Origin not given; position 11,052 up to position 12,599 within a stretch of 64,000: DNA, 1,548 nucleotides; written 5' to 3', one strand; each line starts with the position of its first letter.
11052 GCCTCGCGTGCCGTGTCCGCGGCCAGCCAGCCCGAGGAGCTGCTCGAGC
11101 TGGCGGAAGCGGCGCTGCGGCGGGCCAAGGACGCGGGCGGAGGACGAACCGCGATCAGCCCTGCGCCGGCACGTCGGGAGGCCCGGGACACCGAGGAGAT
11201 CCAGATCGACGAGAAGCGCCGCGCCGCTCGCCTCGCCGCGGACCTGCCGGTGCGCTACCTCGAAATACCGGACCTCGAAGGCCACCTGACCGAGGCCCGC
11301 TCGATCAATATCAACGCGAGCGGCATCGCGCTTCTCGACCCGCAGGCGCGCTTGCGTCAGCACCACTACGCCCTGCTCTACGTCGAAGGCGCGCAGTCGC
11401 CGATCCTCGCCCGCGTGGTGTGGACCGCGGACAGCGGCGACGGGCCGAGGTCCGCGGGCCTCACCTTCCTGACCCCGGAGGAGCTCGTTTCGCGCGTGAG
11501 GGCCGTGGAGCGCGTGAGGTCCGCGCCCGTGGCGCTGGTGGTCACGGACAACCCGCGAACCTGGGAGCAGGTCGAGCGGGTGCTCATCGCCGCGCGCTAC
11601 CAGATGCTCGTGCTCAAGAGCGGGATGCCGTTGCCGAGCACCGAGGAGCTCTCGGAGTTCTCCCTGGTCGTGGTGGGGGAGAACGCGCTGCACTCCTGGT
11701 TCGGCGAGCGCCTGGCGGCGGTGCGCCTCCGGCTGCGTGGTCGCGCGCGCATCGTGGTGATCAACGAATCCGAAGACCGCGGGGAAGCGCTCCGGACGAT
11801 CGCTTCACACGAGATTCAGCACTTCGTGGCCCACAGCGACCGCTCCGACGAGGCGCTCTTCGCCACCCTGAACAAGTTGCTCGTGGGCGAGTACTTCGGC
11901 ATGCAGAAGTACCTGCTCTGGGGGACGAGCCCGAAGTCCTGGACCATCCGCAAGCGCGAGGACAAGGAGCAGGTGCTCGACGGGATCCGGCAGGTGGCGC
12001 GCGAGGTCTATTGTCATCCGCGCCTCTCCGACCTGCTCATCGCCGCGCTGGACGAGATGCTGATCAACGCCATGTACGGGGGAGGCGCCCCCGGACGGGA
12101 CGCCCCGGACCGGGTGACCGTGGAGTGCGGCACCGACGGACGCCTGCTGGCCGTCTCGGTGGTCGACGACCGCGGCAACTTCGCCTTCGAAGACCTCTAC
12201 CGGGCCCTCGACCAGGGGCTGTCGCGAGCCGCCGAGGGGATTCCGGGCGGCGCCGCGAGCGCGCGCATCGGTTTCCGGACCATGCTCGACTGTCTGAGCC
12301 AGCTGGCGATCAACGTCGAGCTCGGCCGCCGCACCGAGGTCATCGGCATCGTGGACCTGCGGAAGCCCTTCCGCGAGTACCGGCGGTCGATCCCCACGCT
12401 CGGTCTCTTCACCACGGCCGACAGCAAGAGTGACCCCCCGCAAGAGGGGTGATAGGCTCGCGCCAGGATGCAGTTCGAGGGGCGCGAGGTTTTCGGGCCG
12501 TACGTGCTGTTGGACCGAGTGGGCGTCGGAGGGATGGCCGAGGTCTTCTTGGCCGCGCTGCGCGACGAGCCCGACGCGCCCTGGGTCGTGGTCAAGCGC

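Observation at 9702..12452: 916-aa protein combining two putative c-di-GMP receptor sites with a partner-switching kinase module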

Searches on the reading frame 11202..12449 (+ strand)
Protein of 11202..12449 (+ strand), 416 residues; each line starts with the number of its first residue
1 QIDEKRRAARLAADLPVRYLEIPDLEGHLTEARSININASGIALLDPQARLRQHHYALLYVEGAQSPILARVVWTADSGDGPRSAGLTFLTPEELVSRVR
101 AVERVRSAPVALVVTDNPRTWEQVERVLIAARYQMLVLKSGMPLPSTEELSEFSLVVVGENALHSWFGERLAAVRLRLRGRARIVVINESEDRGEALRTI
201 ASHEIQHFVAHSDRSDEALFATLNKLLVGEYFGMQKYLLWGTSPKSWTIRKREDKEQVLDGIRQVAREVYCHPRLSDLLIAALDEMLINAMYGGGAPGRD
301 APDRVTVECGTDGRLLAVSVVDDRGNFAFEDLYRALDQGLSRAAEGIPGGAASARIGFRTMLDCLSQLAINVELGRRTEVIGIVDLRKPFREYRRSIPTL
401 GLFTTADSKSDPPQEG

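Call 24: predict_structure(alignment_id=A3)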
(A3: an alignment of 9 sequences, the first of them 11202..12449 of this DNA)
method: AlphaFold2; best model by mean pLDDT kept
length: 416 residues; sequences in the alignment: 9
mean_pLDDT: 60.6   pTM: 0.55
mean pLDDT of the five models: 60.6, 58.9, 58.9, 54.1, 49.6
residues with pLDDT >= 90: 8; 70-90: 145; 50-70: 121; < 50: 142
segments of 3 or more residues with pLDDT < 50: 1-69, 75-106, 228-231, 294-297, 346-355, 398-416
pLDDT, mean of each block of 10 residues (from residue 1): 27 28 27 33 40 45 42 48 48 43 49 86 74 77 75 81 81 66 76 70 70 64 55 54 75 87 87 80 77 55 78 78 66 67 50 49 58 64 74 60 39 33
secondary structure, 60 per line:
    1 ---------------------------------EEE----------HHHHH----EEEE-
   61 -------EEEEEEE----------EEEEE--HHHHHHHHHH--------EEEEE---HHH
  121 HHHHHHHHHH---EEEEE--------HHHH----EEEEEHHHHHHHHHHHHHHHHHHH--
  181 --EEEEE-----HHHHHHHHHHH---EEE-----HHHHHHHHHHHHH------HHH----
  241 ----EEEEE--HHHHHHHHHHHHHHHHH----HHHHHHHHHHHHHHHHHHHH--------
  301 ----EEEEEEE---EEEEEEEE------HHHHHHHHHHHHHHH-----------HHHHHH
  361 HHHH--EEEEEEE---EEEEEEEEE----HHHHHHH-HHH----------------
elements in order: E34-36 H47-51 E56-59 E68-74 E85-89 H92-101 E110-114 H118-130 E134-138 H147-150 E155-159 H160-178 E183-187 H193-203 E207-209 H215-227 E245-249 H252-268 H273-292 E305-311 E315-322 H329-343 H355-364 E367-373 E377-385 H390-396

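Call 29: fold_search(model_id=the predicted structure, library=pdb)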
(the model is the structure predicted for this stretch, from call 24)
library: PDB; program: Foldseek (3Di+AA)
matches with E <= 10: 1612; with E <= 0.001: 27
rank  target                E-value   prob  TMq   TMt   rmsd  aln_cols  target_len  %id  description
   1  9qih_B                8.3e-09  1.00  0.23  0.31  19.9       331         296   16  Structure of response regulator LvrC from Leptospira (released 2026-03-25)
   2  9qih_A                1.1e-07  1.00  0.23  0.32  19.3       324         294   15  Structure of response regulator LvrC from Leptospira (released 2026-03-25)
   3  1til_E                3.8e-05  1.00  0.28  0.74   4.6       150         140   11  Crystal Structures of the ADP and ATP bound forms of the Bacillus Anti-sigma factor SpoIIAB in complex with the Anti-a (released 2004-06-15)
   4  1tid_A                4.8e-05  1.00  0.25  0.70   4.9       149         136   13  Crystal Structures of the ADP and ATP bound forms of the Bacillus Anti-sigma factor SpoIIAB in complex with the Anti-a (released 2004-06-15)
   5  1th8_A                6.4e-05  1.00  0.25  0.72   5.5       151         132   11  Crystal Structures of the ADP and ATP bound forms of the Bacillus Anti-sigma factor SpoIIAB in complex with the Anti-a (released 2004-06-15)
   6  8vc9_F                1.2e-04  0.99  0.22  0.24  25.6       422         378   10  Hybrid response regulator LvrB from Leptospira / phosphorylated REC form (released 2024-12-18)
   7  9g85_A                1.6e-04  0.99  0.23  0.22  20.9       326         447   13  Structure of Response regulator PleD in complex with c-diGMP and ppGpp (released 2025-08-06)
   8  9g85_C                1.9e-04  0.98  0.20  0.19  19.5       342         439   13  Structure of Response regulator PleD in complex with c-diGMP and ppGpp (released 2025-08-06)
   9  1l0o_A                2.2e-04  1.00  0.26  0.69   6.0       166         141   11  Crystal Structure of the Bacillus stearothermophilus Anti-Sigma Factor SpoIIAB with the Sporulation Sigma Factor Sigma (released 2002-04-03)
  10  2wb4_A                2.2e-04  0.96  0.19  0.18  22.8       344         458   12  activated diguanylate cyclase PleD in complex with c-di-GMP (released 2010-04-21)
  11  8vc9_D                2.9e-04  0.99  0.23  0.26  25.9       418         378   10  Hybrid response regulator LvrB from Leptospira / phosphorylated REC form (released 2024-12-18)
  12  9g85_D                3.2e-04  0.98  0.22  0.21  20.7       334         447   12  Structure of Response regulator PleD in complex with c-diGMP and ppGpp (released 2025-08-06)
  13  2wb4_B                3.2e-04  0.97  0.21  0.20  23.8       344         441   14  activated diguanylate cyclase PleD in complex with c-di-GMP (released 2010-04-21)
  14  6m36_E                3.6e-04  1.00  0.21  0.78   4.9       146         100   14  The crystal structure of B. subtilis RsbV/RsbW complex in the monoclinic crystal form (released 2020-07-15)
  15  1tid_C                3.8e-04  1.00  0.24  0.68   5.1       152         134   12  Crystal Structures of the ADP and ATP bound forms of the Bacillus Anti-sigma factor SpoIIAB in complex with the Anti-a (released 2004-06-15)
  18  6m37_A                4.8e-04  1.00  0.22  0.69   4.3       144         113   14  The crystal structure of B. subtilis RsbV/RsbW complex in the hexagonal crystal form (released 2020-07-15)
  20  6m37_C                6.0e-04  1.00  0.23  0.75   6.1       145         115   15  The crystal structure of B. subtilis RsbV/RsbW complex in the hexagonal crystal form (released 2020-07-15)
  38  6m36_O                2.7e-03  1.00  0.20  0.77   4.2       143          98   12  The crystal structure of B. subtilis RsbV/RsbW complex in the monoclinic crystal form (released 2020-07-15)
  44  6kko_B                3.2e-03  1.00  0.28  0.62   4.3       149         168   13  The crystal structure of SiaB-SiaC complex from Pseudomonas aeruginosa (released 2020-06-10)
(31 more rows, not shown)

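Call 35: find_related_loci(query=A3, collection=genome_contigs, flank=6000)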
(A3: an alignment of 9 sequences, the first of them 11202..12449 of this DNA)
Query A3 (416 aa) in genome_contigs; peptide patterns used: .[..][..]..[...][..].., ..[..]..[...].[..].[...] (x = any residue, [..] = any of these).
81 stretches matched a pattern; 8 encode a relative of the query (tblastn E <= 1e-3); 8 distinct loci.
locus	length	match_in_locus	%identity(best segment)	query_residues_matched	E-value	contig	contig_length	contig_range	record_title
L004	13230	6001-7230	46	4-416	2e-107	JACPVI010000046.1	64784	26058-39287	MAG: Myxococcales bacterium isolate NC_groundwater_780_Ag_S2p5_69_11 JBCH_GD18_4_SO25_S179_scaffold_455391, whole genome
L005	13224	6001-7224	46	4-403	4e-105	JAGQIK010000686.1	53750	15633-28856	MAG: Myxococcales bacterium isolate HKST-UBA02 k127_3778271, whole genome shotgun sequence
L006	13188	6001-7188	43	5-404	8e-93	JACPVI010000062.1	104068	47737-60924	MAG: Myxococcales bacterium isolate NC_groundwater_780_Ag_S2p5_69_11 JBCH_GD18_4_SO25_S179_scaffold_695208, whole genome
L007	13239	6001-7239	40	4-415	1e-85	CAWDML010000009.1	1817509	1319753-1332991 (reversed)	MAG: uncultured delta proteobacterium isolate MFD04944.bin.2.99 genome assembly, contig: contig_31644, whole genome shot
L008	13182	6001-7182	36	4-403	8e-78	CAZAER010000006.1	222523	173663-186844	MAG TPA_asm: uncultured Bdellovibrionales bacterium isolate SRP287051_co1_183 genome assembly, contig: NODE_94_length_22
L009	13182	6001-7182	36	4-403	2e-77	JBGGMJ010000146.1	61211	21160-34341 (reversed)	MAG: Myxococcota bacterium isolate bin.009 k141_2891987, whole genome shotgun sequence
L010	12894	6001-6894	42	108-404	1e-66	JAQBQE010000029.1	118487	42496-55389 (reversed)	MAG: Myxococcales bacterium isolate RYN_365 scaffold_2647079, whole genome shotgun sequence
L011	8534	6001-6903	42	109-409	1e-62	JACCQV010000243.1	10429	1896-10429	MAG: Deltaproteobacteria bacterium isolate MGR_bin5 SD2897-2912_k127_6572378, whole genome shotgun sequence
